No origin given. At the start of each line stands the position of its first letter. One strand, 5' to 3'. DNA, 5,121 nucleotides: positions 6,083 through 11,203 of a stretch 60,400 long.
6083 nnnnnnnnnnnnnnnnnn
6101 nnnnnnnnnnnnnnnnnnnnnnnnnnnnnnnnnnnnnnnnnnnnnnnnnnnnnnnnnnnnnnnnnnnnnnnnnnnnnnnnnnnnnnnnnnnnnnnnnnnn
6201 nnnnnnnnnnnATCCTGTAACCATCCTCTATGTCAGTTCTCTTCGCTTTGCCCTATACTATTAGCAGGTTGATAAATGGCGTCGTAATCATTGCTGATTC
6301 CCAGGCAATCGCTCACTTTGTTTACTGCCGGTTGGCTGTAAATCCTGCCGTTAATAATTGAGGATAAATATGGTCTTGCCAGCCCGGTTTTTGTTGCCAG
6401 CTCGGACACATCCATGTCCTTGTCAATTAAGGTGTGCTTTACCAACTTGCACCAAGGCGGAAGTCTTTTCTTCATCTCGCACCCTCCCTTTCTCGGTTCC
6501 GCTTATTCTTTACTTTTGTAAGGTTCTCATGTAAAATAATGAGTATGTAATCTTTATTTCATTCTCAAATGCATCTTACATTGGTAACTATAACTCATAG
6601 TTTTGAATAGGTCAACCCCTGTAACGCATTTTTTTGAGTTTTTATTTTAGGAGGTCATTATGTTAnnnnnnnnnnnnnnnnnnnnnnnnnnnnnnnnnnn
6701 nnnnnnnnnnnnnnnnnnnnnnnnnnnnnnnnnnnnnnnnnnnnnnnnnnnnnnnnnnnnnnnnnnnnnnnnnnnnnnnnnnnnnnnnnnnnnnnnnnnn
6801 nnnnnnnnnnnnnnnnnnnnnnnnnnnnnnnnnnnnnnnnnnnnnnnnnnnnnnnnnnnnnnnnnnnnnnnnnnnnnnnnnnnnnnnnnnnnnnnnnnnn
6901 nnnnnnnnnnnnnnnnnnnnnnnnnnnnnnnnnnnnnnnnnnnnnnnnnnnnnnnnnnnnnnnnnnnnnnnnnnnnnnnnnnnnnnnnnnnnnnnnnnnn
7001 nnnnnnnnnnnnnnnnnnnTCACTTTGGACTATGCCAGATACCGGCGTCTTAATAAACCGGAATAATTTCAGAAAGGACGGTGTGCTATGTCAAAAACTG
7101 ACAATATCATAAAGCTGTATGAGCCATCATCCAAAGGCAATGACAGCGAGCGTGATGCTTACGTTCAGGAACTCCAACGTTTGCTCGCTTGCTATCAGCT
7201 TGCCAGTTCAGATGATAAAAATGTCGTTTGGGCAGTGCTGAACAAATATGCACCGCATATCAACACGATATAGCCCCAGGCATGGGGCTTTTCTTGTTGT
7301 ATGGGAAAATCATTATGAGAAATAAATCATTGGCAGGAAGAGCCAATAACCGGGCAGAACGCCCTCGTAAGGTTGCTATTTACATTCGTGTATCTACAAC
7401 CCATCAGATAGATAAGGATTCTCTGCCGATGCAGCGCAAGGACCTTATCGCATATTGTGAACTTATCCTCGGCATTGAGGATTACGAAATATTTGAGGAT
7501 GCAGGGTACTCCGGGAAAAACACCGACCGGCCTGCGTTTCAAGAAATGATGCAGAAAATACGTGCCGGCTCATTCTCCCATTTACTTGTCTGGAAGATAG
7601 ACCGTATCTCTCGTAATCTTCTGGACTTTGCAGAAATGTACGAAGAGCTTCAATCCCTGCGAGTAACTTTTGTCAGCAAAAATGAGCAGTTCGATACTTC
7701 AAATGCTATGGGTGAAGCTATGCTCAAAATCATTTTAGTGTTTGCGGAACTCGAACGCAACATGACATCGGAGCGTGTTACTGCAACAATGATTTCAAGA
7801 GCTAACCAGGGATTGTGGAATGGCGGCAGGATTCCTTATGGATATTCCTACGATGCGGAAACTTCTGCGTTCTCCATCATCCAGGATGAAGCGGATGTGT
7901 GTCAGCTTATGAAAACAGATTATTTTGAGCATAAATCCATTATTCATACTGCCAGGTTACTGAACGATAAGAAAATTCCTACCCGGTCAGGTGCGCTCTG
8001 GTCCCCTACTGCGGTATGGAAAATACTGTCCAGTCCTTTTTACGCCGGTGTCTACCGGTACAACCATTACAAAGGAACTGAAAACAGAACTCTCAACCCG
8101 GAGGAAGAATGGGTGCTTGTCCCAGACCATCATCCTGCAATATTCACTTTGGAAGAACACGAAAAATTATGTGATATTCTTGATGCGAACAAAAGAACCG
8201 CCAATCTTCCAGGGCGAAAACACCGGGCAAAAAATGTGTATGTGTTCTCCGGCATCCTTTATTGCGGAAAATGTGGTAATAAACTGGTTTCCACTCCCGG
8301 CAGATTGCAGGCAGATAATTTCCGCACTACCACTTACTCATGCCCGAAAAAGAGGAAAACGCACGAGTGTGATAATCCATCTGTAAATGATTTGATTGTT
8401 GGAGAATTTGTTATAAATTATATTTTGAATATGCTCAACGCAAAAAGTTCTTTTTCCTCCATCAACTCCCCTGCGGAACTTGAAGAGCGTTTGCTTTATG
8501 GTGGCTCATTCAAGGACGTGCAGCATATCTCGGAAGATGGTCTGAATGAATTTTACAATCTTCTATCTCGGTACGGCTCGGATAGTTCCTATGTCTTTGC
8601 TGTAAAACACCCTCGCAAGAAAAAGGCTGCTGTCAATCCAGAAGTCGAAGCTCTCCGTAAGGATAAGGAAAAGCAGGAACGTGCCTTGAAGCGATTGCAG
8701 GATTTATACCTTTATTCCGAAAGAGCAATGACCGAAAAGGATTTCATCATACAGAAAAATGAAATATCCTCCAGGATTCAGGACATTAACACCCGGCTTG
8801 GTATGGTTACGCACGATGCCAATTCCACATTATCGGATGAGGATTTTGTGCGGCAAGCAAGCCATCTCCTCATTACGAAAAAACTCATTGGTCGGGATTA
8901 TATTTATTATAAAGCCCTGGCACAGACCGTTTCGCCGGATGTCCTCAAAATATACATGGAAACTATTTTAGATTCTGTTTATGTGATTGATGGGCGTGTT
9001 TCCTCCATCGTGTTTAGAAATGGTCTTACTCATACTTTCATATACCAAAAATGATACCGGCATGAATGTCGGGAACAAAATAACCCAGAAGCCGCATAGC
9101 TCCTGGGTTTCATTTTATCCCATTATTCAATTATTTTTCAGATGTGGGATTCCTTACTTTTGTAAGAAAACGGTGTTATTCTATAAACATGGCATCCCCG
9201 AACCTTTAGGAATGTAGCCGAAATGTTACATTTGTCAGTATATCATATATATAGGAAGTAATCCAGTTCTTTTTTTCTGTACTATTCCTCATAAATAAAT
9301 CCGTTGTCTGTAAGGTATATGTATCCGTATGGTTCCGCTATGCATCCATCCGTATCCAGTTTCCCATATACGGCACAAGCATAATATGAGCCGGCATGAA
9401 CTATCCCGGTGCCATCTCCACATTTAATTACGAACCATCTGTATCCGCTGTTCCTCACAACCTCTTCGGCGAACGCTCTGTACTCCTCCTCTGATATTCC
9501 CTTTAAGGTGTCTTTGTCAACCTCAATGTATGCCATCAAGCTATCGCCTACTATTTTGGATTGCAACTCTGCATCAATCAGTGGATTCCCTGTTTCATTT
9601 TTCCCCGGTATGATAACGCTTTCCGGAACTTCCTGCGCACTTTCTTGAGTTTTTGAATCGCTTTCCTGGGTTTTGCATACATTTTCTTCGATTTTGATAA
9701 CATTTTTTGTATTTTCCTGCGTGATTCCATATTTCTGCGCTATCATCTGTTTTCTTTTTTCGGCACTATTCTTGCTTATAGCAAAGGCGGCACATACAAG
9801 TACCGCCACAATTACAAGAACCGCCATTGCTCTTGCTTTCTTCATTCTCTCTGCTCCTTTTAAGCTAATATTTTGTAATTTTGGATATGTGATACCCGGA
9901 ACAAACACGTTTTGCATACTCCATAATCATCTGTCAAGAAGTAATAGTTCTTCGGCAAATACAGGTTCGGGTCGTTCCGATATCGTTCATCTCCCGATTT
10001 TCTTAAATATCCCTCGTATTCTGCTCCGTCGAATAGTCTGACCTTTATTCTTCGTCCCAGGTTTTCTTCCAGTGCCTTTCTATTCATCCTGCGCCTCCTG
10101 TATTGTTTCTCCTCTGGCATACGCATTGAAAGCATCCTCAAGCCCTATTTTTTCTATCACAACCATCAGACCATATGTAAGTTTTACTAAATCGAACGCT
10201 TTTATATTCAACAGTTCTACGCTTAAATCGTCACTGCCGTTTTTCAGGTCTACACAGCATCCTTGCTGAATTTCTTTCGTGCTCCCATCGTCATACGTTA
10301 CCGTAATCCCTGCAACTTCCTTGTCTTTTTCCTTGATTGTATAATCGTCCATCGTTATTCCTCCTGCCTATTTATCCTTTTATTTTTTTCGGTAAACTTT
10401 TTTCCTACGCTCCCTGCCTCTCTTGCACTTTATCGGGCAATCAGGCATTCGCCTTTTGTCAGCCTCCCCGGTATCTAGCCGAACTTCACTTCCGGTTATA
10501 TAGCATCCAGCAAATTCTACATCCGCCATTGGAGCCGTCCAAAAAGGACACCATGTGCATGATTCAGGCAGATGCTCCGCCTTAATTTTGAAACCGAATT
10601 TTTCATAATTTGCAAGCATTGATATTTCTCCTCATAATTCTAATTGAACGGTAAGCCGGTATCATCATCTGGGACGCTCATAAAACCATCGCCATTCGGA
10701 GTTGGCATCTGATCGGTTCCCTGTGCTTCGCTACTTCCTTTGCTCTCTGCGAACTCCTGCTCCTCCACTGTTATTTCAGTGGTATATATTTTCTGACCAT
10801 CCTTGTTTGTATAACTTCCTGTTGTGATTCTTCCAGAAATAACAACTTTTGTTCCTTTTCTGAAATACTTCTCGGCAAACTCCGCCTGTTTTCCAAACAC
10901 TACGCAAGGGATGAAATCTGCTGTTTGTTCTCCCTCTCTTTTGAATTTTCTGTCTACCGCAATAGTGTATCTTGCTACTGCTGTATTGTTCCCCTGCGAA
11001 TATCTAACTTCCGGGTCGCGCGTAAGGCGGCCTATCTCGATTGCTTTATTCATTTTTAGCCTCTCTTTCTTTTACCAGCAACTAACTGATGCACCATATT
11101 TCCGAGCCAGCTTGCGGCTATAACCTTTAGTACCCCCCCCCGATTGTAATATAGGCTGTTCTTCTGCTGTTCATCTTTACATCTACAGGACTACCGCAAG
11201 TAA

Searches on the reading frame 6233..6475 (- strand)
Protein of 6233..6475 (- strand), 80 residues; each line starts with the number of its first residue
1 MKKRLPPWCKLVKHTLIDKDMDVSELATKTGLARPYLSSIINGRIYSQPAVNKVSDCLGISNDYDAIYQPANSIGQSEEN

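Call 12: search_protein_families(library=phrogs, proteins=[window:6233-6475:-], max_evalue=0.001)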
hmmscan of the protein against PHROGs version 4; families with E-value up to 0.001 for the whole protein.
window:6233-6475:- (80 aa): 3 families
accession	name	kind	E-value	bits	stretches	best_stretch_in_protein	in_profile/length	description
phrog_1468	-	transcription regulation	4.6e-10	40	1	1-63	1-63/67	transcriptional repressor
phrog_8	-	transcription regulation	1.3e-05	25.8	1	17-64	167-214/346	transcriptional regulator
phrog_9425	-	transcription regulation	0.00019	22.1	1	1-66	1-68/72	transcriptional repressor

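Call 17: search_protein_families(library=pfam, proteins=[window:6233-6475:-], max_evalue=0.01)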
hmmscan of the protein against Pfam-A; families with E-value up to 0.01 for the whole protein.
window:6233-6475:- (80 aa): 2 families
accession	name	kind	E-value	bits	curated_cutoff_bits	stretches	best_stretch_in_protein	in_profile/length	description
PF01381.28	HTH_3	-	4.9e-05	23.7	23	1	19-61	8-51/55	Helix-turn-helix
PF13443.12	HTH_26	-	0.00025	21.7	22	1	15-60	5-52/63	Cro/C1-type HTH DNA-binding domain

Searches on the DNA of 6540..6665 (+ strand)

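Call 75: search_dna_similar(query=window:6540-6665:+, collection=phages, mode=near, max_rows=10)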
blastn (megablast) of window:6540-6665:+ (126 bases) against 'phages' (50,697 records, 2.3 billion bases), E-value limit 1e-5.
Records with a match: 1; places in all: 1; records where one place covers at least 80% of the query: 1.
Best place of each record, by identity: >=99% 1.
By first word of the organism name: Bacteriophage 1.
By host as written in the record: - 1.
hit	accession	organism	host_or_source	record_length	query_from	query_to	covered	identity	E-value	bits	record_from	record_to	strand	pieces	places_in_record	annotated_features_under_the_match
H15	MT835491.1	Bacteriophage sp.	human fecal samples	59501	1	126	100%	99.2%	4e-58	228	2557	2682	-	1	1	record has no annotation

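Call 76: get_annotated_region(hit=H15, flank=50)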
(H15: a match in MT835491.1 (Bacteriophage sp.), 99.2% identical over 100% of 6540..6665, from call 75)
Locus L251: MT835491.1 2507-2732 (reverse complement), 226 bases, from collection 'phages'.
description: UNVERIFIED: Bacteriophage sp. clone scaffold_33 genomic sequence.
organism: Bacteriophage sp. (NCBI taxid 38018)
taxonomy: Viruses
host: -; source: human fecal samples; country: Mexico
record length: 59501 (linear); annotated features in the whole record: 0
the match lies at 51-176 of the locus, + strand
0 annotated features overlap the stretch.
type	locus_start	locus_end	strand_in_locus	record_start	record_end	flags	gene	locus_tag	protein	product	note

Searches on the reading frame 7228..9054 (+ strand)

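Call 12: search_protein_families(library=phrogs, proteins=[window:7228-9054:+], max_evalue=0.001)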
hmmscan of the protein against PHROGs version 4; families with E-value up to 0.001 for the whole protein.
window:7228-9054:+ (608 aa): 3 families
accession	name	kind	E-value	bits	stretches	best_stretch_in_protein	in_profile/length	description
phrog_95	-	integration and excision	2.6e-127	427.1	1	30-555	70-525/651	integrase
phrog_125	-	DNA, RNA and nucleotide metabolism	2.3e-41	143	1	40-315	13-245/254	DNA invertase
phrog_6620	-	integration and excision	2.5e-13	51.1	1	40-173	49-176/201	transposase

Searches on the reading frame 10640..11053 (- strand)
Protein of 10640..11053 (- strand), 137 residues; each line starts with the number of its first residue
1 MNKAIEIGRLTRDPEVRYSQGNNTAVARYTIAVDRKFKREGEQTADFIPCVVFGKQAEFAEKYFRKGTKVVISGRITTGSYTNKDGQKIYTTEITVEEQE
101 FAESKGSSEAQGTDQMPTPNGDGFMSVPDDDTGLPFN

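Call 13: search_protein_families(library=phrogs, proteins=[window:10640-11053:-], max_evalue=0.001)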
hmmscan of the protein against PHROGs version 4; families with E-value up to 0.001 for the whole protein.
window:10640-11053:- (137 aa): 5 families
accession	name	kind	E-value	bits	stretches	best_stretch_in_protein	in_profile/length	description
phrog_44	-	DNA, RNA and nucleotide metabolism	7.7e-52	177.7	1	1-131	87-225/271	single strand DNA binding protein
phrog_25370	-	unknown function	7.2e-10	39.4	1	1-47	2-48/48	-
phrog_27667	-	DNA, RNA and nucleotide metabolism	1.8e-05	25.9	1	70-104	2-36/61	single strand DNA binding protein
phrog_26861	-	unknown function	0.00019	21.7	1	34-84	162-211/242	-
phrog_12631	-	DNA, RNA and nucleotide metabolism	0.00023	22.3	1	2-36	31-64/78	single strand DNA binding protein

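Call 45: search_protein_families(library=pfam, proteins=[window:10640-11053:-], max_evalue=0.01)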
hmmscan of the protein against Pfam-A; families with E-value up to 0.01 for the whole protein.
window:10640-11053:- (137 aa): 2 families
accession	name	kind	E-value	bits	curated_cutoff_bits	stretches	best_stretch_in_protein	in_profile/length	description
PF00436.31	SSB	-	1.2e-32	112.4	26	1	1-101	1-103/104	Single-strand binding protein family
PF01336.31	tRNA_anti-codon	-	0.0036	17.7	27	1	47-96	28-74/75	OB-fold nucleic acid binding domain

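Call 47: find_homologous_proteins(query=window:10640-11053:-, max_evalue=1e-20)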
Query window:10640-11053:- (137 aa): 7998 proteins with E <= 1e-20 among 8000 candidates; the best 120 are listed.
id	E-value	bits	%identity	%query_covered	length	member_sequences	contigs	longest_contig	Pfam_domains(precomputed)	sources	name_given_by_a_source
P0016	1.7e-83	295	99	100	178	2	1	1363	PF00436.32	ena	-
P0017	1.6e-82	292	98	100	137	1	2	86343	PF00436.32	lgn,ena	-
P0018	2.0e-82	292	99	100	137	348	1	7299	PF00436.32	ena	-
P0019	7.4e-82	290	98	100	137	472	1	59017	PF00436.32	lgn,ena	-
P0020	1.7e-78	279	94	100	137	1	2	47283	PF00436.32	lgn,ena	-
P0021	2.0e-77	276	93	100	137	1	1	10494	PF00436.32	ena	-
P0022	3.3e-77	275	91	100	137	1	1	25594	PF00436.32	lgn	-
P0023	3.8e-77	275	93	100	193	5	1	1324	PF00436.32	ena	-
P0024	4.1e-77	275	91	100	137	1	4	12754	PF00436.32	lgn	-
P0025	2.2e-75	269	90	100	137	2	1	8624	PF00436.32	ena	-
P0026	2.8e-75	269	90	100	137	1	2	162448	PF00436.32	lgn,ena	-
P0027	3.0e-75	269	92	100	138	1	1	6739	PF00436.32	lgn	-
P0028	6.1e-75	268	88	100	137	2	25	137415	PF00436.32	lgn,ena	-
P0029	1.0e-74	267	88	100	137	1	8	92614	PF00436.32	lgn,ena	-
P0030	1.1e-74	267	88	100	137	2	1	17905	PF00436.32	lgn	-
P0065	3.2e-59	217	76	100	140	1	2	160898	PF00436.32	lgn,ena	-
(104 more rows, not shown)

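Call 48: find_encoding_contigs(protein=P0028, flank=10000, max_places=3)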
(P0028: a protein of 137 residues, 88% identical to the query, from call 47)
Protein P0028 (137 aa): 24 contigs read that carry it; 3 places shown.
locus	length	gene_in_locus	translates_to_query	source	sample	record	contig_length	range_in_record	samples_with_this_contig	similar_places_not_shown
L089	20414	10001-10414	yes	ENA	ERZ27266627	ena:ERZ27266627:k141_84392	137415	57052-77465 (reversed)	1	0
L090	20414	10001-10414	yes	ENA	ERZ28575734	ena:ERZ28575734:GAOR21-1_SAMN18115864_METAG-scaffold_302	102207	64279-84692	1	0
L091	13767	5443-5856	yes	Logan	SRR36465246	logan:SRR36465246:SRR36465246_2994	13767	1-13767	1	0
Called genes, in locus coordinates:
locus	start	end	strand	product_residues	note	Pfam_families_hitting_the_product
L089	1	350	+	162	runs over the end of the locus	-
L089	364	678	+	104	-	-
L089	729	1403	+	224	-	PF18789:DarA_C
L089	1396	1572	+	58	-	-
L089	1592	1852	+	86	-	-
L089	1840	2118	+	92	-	PF19808:DUF6291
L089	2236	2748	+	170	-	-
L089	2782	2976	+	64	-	-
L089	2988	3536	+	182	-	-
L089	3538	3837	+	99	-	-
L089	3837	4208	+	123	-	-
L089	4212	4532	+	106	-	PF13560:HTH_31 (faint)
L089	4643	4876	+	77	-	-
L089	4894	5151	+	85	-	-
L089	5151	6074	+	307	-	-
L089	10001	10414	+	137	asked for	PF00436:SSB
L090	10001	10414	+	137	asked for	PF00436:SSB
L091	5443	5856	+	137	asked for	PF00436:SSB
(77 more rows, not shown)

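Call 49: find_encoding_contigs(protein=P0065, flank=10000, max_places=2)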
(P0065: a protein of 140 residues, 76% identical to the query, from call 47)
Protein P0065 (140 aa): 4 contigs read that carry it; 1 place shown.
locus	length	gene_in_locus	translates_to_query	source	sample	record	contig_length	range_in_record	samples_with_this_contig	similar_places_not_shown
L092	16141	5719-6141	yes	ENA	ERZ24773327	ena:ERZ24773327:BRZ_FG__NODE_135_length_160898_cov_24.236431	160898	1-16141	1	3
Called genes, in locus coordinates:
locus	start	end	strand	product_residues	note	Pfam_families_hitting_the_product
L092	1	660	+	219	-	?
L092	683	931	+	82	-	-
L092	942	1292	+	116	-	-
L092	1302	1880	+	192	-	-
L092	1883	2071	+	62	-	-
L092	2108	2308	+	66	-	-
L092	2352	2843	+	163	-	-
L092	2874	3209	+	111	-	-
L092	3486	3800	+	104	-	-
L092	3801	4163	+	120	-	-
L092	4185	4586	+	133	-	-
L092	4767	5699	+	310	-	PF13479:AAA_24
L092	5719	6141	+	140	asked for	PF00436:SSB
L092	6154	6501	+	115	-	-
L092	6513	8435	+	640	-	PF01807:Zn_ribbon_DnaG, PF13155:Toprim_2 (weak), PF13481:AAA_25, PF03796:DnaB_C, PF06745:ATPase (weak)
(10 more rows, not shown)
